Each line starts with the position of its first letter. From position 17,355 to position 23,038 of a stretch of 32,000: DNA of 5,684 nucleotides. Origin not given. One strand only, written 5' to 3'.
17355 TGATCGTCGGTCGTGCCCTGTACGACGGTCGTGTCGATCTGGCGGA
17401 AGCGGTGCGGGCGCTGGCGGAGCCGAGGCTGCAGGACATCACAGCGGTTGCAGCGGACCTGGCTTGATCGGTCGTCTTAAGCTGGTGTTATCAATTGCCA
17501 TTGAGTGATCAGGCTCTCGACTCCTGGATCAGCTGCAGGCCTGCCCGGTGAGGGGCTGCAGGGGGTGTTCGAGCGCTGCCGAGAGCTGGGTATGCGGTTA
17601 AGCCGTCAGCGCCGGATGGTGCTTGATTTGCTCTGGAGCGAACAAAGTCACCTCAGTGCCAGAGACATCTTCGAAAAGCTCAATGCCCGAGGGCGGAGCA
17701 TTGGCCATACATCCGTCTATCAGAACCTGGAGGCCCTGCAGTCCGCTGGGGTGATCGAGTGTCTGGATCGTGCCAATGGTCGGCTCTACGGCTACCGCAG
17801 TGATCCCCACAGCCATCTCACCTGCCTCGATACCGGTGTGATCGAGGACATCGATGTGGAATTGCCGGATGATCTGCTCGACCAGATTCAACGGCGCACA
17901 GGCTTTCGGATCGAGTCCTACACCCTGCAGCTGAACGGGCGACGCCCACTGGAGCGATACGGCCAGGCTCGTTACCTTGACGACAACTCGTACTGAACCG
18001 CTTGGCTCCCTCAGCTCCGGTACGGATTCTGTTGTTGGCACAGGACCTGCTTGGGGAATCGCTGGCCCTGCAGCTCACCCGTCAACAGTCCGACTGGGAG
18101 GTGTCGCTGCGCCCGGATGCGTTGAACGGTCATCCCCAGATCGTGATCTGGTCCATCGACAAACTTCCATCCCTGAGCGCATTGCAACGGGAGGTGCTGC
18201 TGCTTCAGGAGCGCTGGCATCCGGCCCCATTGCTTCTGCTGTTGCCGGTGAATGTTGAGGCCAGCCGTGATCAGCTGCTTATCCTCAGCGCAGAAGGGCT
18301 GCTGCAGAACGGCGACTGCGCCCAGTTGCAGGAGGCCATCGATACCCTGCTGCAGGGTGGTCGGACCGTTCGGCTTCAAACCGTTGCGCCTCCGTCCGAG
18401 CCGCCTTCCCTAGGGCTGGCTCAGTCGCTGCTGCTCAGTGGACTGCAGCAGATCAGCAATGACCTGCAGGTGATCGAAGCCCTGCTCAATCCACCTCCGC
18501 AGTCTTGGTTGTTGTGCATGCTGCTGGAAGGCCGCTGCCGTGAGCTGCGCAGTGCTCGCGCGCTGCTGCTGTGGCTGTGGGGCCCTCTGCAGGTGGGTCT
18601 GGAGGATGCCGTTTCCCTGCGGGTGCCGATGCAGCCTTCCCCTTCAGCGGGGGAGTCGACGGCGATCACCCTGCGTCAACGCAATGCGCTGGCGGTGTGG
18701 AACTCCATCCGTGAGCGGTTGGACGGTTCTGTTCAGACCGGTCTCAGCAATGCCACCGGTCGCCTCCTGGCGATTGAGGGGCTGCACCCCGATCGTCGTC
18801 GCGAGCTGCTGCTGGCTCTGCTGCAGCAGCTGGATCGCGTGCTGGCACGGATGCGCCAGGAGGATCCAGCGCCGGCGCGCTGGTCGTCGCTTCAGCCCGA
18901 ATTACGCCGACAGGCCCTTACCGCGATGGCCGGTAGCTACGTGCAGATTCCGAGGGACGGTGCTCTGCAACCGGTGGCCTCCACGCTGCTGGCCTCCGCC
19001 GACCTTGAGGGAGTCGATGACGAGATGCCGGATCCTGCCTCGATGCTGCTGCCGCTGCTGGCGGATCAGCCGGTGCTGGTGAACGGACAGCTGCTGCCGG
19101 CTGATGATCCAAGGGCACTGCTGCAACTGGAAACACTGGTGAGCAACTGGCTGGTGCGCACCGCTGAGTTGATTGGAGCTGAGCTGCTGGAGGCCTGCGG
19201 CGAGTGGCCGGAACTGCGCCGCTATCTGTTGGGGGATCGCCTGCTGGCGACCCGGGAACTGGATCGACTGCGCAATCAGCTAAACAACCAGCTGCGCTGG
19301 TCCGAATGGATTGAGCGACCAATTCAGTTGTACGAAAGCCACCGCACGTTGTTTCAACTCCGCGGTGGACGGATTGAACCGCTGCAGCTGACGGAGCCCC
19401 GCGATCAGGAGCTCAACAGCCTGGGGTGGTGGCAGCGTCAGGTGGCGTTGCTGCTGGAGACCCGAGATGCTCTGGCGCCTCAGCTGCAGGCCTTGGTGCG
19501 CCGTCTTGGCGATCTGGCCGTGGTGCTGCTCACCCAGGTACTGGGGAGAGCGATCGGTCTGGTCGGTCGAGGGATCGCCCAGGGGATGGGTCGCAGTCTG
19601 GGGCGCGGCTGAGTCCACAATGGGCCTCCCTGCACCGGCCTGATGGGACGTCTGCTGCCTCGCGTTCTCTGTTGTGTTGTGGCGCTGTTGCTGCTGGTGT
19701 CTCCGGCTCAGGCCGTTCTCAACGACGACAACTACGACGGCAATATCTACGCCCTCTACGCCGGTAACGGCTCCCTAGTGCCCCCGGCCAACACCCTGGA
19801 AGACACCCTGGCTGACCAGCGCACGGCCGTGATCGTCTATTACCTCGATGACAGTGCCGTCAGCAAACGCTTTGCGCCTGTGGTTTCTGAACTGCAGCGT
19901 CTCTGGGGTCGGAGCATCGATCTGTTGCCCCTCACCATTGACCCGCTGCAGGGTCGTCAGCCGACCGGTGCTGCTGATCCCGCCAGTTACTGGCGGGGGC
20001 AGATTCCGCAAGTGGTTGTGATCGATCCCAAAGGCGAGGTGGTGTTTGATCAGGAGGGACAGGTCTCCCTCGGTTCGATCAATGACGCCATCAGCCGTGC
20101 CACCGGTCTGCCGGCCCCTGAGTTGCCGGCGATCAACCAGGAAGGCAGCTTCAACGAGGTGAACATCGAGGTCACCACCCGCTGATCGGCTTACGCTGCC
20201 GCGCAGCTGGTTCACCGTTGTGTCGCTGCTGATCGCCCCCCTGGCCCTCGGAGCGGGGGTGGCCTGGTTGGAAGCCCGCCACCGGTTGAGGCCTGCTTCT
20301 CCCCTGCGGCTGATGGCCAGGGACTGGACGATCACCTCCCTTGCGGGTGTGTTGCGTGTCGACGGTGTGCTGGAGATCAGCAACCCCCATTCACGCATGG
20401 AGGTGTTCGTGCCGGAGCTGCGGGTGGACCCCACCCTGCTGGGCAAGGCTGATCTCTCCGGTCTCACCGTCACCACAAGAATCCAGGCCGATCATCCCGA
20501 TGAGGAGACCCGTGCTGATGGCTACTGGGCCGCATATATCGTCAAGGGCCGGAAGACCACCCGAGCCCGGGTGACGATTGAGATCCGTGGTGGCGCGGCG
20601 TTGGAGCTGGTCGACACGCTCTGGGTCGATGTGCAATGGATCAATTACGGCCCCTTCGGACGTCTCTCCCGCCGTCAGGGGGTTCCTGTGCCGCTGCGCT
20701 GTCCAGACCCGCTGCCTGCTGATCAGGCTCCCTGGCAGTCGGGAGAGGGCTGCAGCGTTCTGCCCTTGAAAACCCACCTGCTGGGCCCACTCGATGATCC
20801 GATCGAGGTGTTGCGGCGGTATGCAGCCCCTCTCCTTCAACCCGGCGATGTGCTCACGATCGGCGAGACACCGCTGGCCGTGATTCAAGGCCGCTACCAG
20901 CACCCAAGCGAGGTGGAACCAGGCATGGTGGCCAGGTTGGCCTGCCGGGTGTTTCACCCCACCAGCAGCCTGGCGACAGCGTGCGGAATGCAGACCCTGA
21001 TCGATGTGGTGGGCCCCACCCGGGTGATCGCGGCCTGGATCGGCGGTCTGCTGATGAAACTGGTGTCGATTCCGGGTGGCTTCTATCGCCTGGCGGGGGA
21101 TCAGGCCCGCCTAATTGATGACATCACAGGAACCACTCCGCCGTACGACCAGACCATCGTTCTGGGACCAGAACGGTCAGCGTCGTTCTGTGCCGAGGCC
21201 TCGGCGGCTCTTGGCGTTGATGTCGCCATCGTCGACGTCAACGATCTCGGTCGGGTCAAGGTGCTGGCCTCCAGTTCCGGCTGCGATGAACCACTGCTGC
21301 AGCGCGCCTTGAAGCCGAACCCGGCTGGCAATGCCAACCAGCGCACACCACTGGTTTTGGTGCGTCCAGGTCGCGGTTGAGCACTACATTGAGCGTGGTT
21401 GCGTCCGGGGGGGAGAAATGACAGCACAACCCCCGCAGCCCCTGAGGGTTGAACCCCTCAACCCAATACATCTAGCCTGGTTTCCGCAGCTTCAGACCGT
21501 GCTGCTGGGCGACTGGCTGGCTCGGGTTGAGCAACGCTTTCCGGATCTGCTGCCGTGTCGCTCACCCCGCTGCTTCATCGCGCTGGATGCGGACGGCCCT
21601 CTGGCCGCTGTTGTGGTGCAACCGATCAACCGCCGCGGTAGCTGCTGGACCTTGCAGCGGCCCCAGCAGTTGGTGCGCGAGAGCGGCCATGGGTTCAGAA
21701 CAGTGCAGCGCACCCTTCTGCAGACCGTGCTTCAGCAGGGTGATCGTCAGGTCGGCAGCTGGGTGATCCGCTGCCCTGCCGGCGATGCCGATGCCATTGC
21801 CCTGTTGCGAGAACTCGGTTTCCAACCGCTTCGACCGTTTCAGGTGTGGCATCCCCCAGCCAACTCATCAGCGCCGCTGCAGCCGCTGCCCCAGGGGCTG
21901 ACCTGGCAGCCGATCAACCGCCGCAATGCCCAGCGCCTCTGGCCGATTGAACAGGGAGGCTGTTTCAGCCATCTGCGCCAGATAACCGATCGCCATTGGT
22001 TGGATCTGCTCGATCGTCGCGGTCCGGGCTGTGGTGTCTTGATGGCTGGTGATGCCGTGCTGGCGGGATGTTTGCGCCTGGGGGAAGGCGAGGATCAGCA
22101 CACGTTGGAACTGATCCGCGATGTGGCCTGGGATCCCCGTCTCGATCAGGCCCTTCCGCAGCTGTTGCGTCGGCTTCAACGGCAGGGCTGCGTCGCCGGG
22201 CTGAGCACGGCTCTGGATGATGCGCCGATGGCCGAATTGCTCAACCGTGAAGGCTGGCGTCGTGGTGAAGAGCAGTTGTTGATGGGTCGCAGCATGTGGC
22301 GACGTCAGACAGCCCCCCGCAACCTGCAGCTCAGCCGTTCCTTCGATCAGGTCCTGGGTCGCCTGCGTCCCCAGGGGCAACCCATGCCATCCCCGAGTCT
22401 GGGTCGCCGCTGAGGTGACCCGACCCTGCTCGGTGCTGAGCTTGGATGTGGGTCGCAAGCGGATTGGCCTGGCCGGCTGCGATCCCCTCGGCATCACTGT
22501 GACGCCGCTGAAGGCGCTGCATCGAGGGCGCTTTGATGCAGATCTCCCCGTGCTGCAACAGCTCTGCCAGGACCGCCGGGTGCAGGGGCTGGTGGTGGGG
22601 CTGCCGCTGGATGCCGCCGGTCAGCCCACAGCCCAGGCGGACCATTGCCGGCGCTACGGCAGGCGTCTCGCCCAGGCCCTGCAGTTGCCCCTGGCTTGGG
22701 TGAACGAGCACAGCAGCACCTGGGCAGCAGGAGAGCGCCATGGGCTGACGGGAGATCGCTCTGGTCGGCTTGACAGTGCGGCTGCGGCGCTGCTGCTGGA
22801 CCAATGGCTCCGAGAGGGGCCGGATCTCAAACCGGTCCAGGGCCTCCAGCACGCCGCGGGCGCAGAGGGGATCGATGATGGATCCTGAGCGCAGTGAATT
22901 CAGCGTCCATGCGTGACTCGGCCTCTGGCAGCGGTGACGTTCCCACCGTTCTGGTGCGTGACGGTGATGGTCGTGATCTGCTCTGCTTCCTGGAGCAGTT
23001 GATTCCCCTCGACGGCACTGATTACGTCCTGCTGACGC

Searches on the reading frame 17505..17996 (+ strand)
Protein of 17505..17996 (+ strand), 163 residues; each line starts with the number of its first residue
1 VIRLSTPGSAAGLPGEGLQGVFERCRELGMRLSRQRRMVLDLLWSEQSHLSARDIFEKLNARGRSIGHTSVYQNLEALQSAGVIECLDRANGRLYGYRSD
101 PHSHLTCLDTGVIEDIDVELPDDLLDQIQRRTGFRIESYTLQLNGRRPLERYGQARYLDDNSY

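Call 32: search_protein_families(library=pfam, proteins=[window:17505-17996:+], max_evalue=0.001)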
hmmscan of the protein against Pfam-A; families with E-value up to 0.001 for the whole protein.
window:17505-17996:+ (163 aa): 1 family
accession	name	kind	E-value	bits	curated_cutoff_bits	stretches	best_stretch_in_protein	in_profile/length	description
PF01475.25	FUR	-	1.1e-20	74.4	23.1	1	28-143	2-120/121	Ferric uptake regulator family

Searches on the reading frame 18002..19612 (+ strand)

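Call 32: search_protein_families(library=pfam, proteins=[window:18002-19612:+], max_evalue=0.001)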
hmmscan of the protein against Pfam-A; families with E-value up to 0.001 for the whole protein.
window:18002-19612:+ (536 aa): 1 family
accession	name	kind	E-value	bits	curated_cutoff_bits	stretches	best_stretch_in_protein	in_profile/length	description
PF12452.13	DUF3685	-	4e-66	222.8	25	1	340-530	2-192/192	Protein of unknown function (DUF3685)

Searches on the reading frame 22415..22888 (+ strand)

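Call 32: search_protein_families(library=pfam, proteins=[window:22415-22888:+], max_evalue=0.001)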
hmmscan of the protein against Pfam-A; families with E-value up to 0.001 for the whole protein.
window:22415-22888:+ (157 aa): 1 family
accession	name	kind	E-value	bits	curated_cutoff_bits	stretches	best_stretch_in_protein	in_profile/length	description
PF03652.20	RuvX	-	6.7e-31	107.9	29.2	1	7-133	3-133/134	Holliday junction resolvase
